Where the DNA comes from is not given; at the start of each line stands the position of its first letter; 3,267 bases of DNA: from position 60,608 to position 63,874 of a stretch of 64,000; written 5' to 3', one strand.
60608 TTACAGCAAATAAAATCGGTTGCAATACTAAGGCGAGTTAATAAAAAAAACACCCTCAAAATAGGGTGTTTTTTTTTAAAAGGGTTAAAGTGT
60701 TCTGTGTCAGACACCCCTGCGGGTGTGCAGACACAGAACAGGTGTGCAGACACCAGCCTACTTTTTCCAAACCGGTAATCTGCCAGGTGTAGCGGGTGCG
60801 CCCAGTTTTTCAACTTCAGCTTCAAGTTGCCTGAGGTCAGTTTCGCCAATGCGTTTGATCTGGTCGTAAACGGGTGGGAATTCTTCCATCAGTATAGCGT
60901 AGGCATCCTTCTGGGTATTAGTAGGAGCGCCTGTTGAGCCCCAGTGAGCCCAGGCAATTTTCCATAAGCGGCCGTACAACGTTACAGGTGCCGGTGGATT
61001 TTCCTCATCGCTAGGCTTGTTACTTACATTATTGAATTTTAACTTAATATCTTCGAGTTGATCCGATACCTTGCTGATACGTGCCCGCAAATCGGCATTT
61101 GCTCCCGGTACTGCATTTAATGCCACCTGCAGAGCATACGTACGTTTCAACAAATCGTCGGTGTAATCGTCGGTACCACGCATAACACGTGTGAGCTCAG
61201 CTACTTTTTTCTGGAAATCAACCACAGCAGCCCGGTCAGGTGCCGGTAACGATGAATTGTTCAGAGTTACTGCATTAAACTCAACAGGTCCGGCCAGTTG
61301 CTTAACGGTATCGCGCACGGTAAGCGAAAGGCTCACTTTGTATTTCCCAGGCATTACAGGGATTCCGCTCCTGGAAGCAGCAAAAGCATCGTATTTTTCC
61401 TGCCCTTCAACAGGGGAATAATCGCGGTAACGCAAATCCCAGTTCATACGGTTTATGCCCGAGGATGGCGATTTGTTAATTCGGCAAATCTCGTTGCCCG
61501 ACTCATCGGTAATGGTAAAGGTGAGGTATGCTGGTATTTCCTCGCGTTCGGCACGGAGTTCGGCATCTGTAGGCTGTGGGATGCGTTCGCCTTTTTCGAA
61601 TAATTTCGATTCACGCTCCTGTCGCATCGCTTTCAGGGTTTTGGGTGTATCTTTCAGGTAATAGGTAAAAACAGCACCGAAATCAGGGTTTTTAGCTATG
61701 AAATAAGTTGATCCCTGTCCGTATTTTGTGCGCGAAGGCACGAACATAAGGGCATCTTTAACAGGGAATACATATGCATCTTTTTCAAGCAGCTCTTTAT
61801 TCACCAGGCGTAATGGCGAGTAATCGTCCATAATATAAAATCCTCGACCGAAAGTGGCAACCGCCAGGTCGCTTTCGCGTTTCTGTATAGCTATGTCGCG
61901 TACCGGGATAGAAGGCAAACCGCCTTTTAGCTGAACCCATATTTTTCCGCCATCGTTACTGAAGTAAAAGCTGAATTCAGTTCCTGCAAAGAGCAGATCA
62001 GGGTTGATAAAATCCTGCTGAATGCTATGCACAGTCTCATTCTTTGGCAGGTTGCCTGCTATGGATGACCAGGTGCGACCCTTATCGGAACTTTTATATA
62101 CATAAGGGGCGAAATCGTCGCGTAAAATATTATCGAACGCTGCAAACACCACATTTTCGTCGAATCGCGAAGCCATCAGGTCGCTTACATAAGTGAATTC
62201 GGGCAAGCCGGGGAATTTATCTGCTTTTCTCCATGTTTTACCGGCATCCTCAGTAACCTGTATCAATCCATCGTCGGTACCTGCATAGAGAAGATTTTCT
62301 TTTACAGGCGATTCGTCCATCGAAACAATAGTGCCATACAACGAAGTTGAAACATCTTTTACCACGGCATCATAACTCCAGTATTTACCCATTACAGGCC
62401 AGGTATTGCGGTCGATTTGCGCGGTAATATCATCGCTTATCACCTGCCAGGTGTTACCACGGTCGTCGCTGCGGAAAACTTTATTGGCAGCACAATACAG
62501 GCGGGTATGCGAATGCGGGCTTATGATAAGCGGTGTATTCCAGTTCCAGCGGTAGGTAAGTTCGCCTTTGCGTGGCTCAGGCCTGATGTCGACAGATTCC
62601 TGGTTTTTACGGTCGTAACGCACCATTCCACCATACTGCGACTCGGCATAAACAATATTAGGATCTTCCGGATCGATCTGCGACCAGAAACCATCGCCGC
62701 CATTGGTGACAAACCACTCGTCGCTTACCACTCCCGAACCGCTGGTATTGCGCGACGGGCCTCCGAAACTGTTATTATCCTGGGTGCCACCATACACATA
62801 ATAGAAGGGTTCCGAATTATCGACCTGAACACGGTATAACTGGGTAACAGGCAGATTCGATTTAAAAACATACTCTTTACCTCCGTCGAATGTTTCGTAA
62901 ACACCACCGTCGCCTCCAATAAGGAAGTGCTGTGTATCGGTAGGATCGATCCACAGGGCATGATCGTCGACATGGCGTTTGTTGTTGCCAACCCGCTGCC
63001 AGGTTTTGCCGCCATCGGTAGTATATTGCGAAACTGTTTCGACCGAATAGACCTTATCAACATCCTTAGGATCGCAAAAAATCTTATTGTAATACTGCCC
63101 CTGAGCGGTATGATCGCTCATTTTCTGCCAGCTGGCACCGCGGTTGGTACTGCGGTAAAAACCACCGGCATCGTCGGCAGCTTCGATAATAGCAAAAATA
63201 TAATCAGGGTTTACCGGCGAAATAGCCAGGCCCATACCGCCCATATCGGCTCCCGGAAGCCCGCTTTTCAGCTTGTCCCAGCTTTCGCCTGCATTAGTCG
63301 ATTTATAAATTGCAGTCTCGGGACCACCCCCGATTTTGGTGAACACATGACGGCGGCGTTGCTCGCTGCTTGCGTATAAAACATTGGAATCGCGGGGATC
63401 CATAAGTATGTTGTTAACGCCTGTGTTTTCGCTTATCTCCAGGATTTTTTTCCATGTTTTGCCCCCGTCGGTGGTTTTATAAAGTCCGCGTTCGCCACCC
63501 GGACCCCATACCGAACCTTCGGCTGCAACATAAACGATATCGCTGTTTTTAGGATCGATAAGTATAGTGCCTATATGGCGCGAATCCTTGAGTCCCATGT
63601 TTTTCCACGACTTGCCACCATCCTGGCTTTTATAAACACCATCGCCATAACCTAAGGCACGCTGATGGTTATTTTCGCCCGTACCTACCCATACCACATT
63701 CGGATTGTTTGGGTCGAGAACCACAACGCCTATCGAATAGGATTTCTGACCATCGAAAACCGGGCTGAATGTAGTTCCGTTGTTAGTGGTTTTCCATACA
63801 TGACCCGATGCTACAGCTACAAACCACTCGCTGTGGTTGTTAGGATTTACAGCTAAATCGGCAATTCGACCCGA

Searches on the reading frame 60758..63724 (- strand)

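Call 81: search_protein_families(library=pfam, proteins=[window:60758-63724:-], max_evalue=0.00001)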
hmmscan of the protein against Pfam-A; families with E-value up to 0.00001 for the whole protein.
window:60758-63724:- (988 aa): 3 families
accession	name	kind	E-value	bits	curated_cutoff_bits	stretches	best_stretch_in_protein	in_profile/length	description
PF15902.12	Sortilin-Vps10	-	2.9e-32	112.5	33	2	81-215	3-125/446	Sortilin, neurotensin receptor 3,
PF02012.26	BNR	-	8.2e-13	46.7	27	0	233-244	1-12/12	BNR/Asp-box repeat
PF14870.12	PSII_BNR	-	7.2e-11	42.3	27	0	62-97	238-272/303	Photosynthesis system II assembly factor YCF48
